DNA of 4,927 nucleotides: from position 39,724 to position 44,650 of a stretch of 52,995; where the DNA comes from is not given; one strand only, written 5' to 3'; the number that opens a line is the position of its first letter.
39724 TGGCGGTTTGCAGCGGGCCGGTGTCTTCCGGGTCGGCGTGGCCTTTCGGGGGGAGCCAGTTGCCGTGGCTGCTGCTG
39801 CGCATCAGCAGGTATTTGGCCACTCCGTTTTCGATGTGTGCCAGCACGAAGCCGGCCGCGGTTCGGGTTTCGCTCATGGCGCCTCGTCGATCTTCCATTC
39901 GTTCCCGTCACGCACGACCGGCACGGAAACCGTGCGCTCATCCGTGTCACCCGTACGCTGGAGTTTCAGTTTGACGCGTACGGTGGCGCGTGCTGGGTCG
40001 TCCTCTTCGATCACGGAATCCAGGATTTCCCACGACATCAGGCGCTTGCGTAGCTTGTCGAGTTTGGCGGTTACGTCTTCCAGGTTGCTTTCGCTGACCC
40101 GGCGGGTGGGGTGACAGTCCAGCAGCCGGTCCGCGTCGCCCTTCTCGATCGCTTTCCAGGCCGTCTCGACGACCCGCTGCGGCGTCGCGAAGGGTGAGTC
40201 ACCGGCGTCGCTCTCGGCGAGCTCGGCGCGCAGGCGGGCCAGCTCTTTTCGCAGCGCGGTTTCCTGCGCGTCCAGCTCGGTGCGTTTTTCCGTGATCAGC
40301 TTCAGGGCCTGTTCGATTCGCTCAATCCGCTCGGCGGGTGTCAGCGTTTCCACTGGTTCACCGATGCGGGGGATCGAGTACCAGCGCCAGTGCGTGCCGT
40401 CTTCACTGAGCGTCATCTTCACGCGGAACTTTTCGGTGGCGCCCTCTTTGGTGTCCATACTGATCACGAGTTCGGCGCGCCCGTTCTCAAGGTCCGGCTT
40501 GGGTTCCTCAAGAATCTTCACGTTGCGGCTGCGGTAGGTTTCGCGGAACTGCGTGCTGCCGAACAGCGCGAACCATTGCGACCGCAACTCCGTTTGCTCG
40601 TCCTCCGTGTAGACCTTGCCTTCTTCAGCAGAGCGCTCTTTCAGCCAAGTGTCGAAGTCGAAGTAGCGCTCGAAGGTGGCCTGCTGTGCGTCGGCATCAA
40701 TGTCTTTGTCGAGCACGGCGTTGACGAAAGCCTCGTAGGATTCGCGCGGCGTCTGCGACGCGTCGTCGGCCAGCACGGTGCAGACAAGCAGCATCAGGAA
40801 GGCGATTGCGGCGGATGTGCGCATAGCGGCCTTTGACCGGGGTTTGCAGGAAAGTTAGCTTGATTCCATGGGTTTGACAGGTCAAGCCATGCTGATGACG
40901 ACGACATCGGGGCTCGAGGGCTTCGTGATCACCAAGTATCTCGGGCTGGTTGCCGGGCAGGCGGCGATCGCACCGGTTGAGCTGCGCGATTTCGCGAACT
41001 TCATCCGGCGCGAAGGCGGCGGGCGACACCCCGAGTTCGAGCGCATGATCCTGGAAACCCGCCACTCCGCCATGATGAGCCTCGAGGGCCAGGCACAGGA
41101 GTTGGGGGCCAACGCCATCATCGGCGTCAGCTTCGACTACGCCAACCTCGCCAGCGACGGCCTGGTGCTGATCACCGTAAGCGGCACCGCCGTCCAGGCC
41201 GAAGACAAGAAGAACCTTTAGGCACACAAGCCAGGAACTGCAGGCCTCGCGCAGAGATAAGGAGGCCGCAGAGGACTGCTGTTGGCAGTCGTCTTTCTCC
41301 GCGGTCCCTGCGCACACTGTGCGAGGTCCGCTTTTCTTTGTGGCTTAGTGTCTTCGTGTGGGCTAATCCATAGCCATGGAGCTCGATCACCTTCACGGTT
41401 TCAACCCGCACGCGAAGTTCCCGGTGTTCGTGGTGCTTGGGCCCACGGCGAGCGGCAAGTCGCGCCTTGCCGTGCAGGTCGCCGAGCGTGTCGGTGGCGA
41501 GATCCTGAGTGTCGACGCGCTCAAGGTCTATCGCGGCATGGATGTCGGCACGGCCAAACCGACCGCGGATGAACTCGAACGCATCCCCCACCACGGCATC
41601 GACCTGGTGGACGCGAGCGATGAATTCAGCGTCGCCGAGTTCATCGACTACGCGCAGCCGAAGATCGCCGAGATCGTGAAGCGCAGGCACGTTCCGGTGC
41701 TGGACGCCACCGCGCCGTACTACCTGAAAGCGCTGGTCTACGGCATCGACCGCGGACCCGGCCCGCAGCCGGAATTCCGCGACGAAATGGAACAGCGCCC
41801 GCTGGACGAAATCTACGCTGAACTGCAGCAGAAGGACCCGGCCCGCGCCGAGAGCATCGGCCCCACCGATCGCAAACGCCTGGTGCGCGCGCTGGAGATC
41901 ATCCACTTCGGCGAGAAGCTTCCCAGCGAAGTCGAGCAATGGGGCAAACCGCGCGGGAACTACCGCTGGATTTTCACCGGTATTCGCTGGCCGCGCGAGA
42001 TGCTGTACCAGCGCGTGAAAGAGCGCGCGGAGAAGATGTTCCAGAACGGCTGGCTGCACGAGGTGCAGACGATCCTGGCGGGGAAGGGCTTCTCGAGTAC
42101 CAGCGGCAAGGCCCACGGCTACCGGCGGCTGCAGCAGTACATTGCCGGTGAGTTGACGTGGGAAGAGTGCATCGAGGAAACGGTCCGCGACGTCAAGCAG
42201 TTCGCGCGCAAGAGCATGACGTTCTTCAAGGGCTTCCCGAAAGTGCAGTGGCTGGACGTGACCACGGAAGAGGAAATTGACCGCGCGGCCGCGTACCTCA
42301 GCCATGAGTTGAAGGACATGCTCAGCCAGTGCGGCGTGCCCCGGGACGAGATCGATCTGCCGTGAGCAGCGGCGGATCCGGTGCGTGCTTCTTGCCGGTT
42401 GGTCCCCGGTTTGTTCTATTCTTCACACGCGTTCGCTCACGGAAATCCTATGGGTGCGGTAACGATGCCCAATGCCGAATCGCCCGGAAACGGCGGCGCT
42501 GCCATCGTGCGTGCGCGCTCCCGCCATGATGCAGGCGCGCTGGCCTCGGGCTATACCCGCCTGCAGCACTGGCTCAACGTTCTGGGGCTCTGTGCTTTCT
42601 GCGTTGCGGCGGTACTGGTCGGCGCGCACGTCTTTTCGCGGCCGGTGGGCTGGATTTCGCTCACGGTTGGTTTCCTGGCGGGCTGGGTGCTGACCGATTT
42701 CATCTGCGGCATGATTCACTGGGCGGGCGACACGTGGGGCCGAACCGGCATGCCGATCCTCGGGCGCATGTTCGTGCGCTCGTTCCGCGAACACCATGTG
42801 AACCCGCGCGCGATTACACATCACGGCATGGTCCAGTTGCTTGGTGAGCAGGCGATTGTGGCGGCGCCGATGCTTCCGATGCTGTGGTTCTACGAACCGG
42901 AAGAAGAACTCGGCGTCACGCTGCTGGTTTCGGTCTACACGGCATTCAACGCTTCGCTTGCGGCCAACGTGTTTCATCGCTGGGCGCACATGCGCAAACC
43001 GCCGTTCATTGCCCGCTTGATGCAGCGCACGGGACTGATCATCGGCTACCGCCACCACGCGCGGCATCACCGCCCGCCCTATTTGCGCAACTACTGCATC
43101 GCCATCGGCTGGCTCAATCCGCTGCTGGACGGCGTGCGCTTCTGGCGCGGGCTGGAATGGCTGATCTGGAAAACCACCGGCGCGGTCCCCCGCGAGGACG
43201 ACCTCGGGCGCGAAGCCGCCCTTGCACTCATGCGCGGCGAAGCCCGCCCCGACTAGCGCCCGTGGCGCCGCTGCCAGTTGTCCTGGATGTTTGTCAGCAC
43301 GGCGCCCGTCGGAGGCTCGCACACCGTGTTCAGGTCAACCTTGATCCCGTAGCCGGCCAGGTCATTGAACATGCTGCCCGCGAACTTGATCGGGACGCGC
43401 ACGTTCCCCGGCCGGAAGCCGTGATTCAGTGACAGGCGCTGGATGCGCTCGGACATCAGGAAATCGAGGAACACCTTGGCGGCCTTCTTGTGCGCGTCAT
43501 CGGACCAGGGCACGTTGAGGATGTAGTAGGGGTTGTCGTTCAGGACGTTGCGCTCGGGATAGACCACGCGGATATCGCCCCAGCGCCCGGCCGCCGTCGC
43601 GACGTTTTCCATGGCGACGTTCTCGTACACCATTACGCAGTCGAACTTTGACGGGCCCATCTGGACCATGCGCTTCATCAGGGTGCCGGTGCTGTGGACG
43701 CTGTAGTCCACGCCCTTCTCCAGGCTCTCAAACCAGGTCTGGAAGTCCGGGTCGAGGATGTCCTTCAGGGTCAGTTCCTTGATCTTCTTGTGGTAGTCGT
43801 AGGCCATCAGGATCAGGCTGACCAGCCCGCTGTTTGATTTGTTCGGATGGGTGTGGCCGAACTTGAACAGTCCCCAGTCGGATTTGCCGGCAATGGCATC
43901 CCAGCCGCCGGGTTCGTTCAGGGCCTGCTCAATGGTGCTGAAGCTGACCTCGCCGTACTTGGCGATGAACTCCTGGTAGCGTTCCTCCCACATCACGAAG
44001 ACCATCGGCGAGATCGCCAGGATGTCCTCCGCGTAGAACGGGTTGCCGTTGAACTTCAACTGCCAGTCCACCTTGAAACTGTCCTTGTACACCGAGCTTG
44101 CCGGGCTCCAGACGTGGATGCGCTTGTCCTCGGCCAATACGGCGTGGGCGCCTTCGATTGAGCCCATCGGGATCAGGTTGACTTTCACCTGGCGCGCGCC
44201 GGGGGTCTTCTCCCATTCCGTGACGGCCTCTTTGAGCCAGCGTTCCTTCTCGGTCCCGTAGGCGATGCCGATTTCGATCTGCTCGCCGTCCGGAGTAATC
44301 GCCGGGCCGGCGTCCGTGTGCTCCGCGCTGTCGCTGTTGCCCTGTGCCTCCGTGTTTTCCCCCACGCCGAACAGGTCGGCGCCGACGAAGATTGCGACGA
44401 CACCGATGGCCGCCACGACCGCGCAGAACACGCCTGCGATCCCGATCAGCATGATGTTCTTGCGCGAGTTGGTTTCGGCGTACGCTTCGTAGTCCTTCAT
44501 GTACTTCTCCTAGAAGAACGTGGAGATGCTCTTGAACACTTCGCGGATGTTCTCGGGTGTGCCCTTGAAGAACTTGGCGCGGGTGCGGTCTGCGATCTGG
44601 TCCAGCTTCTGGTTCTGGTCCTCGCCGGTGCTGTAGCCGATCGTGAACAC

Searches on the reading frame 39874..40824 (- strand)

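Call 34: search_protein_families(library=pfam, proteins=[window:39874-40824:-], max_evalue=0.0001)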
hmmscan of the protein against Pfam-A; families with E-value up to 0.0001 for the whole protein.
window:39874-40824:- (316 aa): 1 family
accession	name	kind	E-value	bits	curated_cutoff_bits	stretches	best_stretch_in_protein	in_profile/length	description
PF12870.14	DUF4878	-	3.4e-05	24.6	24.1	0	213-312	5-111/112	Domain of unknown function (DUF4878)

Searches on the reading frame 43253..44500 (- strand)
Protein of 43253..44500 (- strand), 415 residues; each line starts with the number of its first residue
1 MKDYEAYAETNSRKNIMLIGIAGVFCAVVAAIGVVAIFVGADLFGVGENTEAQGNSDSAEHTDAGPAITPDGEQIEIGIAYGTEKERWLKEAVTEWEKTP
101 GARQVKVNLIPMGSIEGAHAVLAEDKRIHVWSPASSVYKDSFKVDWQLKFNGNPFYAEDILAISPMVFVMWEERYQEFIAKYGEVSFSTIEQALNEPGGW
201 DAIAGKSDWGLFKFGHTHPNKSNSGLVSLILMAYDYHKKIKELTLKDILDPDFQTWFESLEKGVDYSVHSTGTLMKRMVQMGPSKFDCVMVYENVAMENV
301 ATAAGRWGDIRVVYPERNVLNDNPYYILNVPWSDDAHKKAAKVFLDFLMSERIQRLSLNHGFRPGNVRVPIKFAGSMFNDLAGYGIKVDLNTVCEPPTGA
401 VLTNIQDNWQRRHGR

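Call 34: search_protein_families(library=pfam, proteins=[window:43253-44500:-], max_evalue=0.0001)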
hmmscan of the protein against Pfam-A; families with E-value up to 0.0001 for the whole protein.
window:43253-44500:- (415 aa): 1 family
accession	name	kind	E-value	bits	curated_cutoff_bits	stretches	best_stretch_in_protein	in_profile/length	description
PF13531.11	SBP_bac_11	-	2.6e-11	44.2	25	1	79-363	3-227/227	Bacterial extracellular solute-binding protein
